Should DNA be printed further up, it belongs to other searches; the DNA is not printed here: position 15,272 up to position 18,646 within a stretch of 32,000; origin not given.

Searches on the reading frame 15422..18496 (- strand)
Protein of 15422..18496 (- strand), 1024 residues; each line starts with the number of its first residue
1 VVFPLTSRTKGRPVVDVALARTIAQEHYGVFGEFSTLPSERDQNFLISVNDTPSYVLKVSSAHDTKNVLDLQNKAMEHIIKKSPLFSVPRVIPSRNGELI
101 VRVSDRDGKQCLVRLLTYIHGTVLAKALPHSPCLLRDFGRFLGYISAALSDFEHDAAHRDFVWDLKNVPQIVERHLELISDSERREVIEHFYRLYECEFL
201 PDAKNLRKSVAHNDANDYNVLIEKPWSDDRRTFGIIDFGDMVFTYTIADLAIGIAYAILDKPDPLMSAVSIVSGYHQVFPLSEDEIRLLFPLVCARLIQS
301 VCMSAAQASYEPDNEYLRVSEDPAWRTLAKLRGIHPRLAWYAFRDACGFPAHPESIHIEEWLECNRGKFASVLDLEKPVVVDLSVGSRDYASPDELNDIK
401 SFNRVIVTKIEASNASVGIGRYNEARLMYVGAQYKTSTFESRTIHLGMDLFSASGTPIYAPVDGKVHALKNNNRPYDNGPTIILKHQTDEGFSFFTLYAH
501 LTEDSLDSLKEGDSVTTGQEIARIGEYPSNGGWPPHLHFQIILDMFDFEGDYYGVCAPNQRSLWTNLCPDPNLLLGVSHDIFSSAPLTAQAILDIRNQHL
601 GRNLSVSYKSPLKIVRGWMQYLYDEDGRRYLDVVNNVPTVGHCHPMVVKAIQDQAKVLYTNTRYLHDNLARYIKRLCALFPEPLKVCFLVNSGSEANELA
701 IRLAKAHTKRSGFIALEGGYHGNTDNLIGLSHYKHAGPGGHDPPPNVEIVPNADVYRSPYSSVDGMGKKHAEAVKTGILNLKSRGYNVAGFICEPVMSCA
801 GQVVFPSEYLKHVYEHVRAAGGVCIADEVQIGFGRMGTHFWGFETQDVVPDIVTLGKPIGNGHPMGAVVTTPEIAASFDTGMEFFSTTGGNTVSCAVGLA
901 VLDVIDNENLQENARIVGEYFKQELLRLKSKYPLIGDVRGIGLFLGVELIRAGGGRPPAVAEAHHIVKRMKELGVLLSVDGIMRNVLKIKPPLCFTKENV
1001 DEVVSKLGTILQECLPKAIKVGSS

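Call 5: search_protein_families(library=pfam, proteins=[window:15422-18496:-])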
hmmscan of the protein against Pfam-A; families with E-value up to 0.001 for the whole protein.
window:15422-18496:- (1024 aa): 3 families
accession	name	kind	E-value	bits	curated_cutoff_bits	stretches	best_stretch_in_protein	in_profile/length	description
PF00202.27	Aminotran_3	-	4.5e-80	269.7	30.5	1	611-1011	10-403/403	Aminotransferase class-III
PF01636.29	APH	-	1.8e-17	64.3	23.2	1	37-256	5-212/239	Phosphotransferase enzyme family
PF01551.29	Peptidase_M23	-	4.9e-17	62.4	28.7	1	444-542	2-88/96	Peptidase family M23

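Call 6: search_protein_families(library=ncbifam, proteins=[window:15422-18496:-])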
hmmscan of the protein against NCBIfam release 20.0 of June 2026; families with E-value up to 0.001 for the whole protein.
window:15422-18496:- (1024 aa): 80 families (the best 25 are shown)
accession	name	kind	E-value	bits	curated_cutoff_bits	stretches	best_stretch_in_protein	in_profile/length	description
NF004799.0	PRK06148.1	subfamily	0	1208.7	1128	1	9-1015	5-1012/1015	hypothetical protein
NF004800.0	PRK06149.1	equivalog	4.1e-236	786.4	973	1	9-1013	11-970/972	aminotransferase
NF005993.0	PRK08117.1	subfamily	4e-84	282.7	574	1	608-1013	23-429/433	aspartate aminotransferase family protein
NF004426.0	PRK05769.1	equivalog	7.5e-76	255.7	552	1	590-1013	18-439/441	acetyl ornithine aminotransferase family protein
NF006228.0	PRK08360.1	equivalog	3e-75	253.5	608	1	592-1013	6-426/443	aspartate aminotransferase family protein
NF002874.0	PRK03244.1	equivalog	4.1e-68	230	457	1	609-1014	23-395/399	acetylornithine transaminase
TIGR00707.1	argD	subfamily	1.1e-67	228.6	410.05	1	608-1011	7-380/381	acetylornithine/succinylornithine family transaminase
NF006368.0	PRK08593.1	equivalog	2.6e-63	214.2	570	1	589-1013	6-431/448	aspartate aminotransferase family protein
TIGR00700.1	GABAtrnsam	equivalog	3.1e-63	213.8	506.65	1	606-1012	11-419/420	4-aminobutyrate--2-oxoglutarate transaminase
NF049939.1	HyAminethphonNHLyPbfA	equivalog_domain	4.6e-63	213.2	525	1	620-1013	53-441/442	(R)-1-hydroxy-2-aminoethylphosphonate ammonia-lyase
NF002325.0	PRK01278.1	subfamily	1.5e-62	211.5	372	1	607-1014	10-389/395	acetylornithine transaminase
NF005376.0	PRK06918.1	equivalog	2.5e-61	207.5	676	1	589-1018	17-448/451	4-aminobutyrate--2-oxoglutarate transaminase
NF049976.1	AmadipTransam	equivalog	6.6e-61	206.4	650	1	607-1013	11-414/416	2-aminoadipate transaminase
NF004718.0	PRK06062.1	subfamily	7.3e-61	206.1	472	1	610-1013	38-448/454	hypothetical protein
NF004714.0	PRK06058.1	subfamily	1.4e-60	205.2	639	1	607-1013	39-446/447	4-aminobutyrate--2-oxoglutarate transaminase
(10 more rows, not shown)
